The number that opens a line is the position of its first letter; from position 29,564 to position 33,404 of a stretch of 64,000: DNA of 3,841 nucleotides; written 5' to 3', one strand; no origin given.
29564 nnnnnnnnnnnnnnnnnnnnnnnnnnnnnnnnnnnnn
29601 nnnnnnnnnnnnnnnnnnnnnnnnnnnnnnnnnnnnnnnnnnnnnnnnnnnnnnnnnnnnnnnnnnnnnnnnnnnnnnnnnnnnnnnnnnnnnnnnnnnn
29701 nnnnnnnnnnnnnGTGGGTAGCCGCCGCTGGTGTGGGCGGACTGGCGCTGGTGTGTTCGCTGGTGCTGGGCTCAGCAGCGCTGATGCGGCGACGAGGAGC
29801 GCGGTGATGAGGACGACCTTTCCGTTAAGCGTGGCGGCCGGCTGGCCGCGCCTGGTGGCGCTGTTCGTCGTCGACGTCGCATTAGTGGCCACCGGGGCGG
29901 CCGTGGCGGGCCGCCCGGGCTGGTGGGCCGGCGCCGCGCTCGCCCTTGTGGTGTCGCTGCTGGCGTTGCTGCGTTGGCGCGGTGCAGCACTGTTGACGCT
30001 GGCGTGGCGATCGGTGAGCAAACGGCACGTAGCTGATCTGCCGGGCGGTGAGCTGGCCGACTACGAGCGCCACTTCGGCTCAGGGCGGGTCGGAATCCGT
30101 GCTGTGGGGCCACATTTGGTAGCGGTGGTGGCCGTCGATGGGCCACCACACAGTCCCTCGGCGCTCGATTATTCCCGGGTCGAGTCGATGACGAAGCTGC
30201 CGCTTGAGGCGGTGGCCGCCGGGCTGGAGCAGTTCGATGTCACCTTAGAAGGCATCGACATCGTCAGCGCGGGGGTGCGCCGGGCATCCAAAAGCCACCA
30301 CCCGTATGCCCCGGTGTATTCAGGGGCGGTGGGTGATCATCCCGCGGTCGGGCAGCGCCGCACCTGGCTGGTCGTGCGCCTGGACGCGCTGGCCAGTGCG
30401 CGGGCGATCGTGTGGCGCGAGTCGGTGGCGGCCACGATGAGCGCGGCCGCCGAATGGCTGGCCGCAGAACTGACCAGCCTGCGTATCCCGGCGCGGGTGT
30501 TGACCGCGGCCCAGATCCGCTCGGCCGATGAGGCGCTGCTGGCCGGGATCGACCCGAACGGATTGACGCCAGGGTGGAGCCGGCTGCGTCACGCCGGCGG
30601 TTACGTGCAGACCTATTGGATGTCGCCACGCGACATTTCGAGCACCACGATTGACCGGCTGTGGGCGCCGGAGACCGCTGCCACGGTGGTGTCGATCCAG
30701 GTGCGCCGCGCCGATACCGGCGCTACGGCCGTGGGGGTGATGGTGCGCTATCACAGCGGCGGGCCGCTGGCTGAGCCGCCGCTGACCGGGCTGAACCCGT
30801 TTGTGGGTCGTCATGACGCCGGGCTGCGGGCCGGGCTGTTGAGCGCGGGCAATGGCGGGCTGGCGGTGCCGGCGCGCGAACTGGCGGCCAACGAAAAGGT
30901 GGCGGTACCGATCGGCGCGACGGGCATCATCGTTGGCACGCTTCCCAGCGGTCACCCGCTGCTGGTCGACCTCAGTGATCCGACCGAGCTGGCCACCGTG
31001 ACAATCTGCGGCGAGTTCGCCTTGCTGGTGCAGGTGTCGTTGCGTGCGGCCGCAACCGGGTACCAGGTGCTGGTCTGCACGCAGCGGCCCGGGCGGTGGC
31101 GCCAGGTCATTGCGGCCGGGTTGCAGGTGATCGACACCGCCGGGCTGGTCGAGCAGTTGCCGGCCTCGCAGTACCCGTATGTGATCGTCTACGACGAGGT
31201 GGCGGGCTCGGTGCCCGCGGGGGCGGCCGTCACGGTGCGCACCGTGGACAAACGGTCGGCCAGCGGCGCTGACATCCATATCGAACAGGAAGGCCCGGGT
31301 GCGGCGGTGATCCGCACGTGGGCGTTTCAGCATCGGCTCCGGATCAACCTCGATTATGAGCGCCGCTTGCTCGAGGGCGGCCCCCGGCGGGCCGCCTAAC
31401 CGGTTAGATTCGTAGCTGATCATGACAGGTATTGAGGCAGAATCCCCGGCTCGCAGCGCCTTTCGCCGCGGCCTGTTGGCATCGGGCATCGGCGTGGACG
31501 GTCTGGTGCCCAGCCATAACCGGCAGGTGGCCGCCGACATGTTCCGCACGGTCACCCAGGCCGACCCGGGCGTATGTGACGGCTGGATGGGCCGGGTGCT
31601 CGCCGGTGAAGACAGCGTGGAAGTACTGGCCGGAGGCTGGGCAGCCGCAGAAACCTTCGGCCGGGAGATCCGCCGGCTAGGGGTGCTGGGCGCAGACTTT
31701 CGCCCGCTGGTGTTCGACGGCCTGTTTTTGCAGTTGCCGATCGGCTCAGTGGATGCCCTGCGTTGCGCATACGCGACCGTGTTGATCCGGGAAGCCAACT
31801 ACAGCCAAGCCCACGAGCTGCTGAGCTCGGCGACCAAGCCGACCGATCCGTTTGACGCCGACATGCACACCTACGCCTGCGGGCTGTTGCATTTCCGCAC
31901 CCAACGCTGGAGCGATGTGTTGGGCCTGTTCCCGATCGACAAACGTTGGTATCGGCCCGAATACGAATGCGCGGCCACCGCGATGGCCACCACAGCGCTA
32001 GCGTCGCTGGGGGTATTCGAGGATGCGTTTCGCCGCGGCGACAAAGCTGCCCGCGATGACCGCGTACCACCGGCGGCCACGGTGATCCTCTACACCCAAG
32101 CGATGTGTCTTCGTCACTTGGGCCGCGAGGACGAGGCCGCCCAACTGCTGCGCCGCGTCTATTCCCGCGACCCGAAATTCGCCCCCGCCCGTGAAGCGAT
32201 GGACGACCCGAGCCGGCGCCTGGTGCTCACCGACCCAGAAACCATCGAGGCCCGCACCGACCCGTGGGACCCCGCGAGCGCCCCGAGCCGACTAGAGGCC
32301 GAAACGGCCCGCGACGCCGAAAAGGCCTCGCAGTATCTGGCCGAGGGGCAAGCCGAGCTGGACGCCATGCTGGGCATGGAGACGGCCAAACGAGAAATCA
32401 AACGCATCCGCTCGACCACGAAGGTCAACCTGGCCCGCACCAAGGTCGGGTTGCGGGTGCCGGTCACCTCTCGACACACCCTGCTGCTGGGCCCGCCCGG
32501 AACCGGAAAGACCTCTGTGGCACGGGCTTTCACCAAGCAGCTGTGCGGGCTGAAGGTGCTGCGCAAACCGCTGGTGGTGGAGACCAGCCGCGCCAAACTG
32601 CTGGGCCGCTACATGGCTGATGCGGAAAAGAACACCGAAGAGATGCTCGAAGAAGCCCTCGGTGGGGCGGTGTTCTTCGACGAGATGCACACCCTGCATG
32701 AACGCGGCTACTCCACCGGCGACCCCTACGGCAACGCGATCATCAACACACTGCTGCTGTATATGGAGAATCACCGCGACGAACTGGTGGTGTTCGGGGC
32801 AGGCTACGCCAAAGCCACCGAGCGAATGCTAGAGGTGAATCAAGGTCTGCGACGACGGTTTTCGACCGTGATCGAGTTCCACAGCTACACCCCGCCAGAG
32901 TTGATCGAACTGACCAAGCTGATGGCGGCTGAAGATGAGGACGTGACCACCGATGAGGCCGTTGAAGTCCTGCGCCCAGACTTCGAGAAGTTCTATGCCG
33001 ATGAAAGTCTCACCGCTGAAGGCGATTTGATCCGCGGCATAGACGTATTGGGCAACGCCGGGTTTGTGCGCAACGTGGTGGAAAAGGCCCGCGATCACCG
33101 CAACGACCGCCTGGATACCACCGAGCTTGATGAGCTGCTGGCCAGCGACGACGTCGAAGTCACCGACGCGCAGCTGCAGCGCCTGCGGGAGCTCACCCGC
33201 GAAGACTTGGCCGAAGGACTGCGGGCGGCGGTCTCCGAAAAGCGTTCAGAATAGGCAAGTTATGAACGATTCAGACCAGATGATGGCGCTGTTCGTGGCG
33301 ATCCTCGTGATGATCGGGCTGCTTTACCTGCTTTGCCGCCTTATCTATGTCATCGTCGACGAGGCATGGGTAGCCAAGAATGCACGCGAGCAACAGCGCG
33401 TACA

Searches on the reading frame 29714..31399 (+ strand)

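Call 38: search_protein_families(library=pfam, proteins=[window:29714-31399:+], max_evalue=0.01)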
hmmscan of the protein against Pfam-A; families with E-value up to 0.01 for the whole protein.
window:29714-31399:+ (561 aa): 1 family
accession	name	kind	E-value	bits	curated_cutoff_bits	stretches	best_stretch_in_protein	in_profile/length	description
PF11203.13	EccE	-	3.8e-18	66.2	23.7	1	211-303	1-97/97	Putative type VII ESX secretion system translocon, EccE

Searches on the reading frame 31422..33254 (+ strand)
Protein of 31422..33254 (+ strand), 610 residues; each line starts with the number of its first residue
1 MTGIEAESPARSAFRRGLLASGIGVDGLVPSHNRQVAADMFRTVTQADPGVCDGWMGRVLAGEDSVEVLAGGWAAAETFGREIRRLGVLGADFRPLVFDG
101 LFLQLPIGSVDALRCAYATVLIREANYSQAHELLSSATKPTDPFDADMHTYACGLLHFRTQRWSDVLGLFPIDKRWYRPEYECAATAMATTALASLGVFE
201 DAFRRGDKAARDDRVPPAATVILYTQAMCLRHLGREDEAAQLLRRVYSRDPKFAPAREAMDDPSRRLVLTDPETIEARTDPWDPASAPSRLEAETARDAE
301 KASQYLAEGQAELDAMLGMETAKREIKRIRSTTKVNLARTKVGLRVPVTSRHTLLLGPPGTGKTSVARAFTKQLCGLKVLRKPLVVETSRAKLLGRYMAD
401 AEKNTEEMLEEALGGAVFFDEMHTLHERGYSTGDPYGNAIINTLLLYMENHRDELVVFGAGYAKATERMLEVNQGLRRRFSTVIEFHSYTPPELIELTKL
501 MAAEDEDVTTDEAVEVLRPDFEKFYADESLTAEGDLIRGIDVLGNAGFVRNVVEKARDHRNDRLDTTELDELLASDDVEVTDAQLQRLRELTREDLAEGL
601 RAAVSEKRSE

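Call 37: search_protein_families(library=pfam, proteins=[window:31422-33254:+], max_evalue=0.01)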
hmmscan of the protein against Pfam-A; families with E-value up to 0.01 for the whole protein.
window:31422-33254:+ (610 aa): 15 families
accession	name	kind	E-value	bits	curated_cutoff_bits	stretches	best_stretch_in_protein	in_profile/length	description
PF21545.3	T7SS_EccA1_N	-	3e-77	260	27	1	17-288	3-272/272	T7SS, ESX-1 secretion system protein EccA1, N-terminal domain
PF00004.35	AAA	-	5e-17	63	21.2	1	354-487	2-130/131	ATPase family associated with various cellular activities (AAA)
PF07728.20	AAA_5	-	4.6e-07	30.4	22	1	352-423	1-76/139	AAA domain (dynein-related subfamily)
PF17866.7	AAA_lid_6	-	1.5e-06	28.6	24.3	1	539-587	16-54/60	AAA lid domain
PF07719.23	TPR_2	-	0.00047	20.5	27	1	222-252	3-33/34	Tetratricopeptide repeat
PF20030.5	bpMoxR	-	0.0007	19.2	27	1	348-423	29-107/205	MoxR domain in the MoxR-vWA-beta-propeller ternary systems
PF13191.12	AAA_16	-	0.001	20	32.6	1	351-376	25-50/167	AAA ATPase domain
PF13401.12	AAA_22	-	0.0011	19.7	27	1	351-393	6-50/130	AAA domain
PF13428.12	TPR_14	-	0.0013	19.7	23.5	0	223-259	4-40/44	Tetratricopeptide repeat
PF13174.12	TPR_6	-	0.0035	18.4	26.3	0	223-252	3-32/33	Tetratricopeptide repeat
PF14559.12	TPR_19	-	0.0052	17.5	25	0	234-257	5-28/68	Tetratricopeptide repeat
PF01078.27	Mg_chelatase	-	0.0056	16.5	20.3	0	340-378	11-50/207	Magnesium chelatase, subunit ChlI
PF24575.1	TPR_Slam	-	0.0074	17.1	35.2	0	221-257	48-84/104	Surface lipoprotein assembly modifier, N-terminal TPR repeats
PF13245.12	AAA_19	-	0.0086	16.7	25.1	0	348-391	9-53/134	AAA domain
PF13086.12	AAA_11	-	0.0091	16.2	27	0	348-375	14-42/257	AAA domain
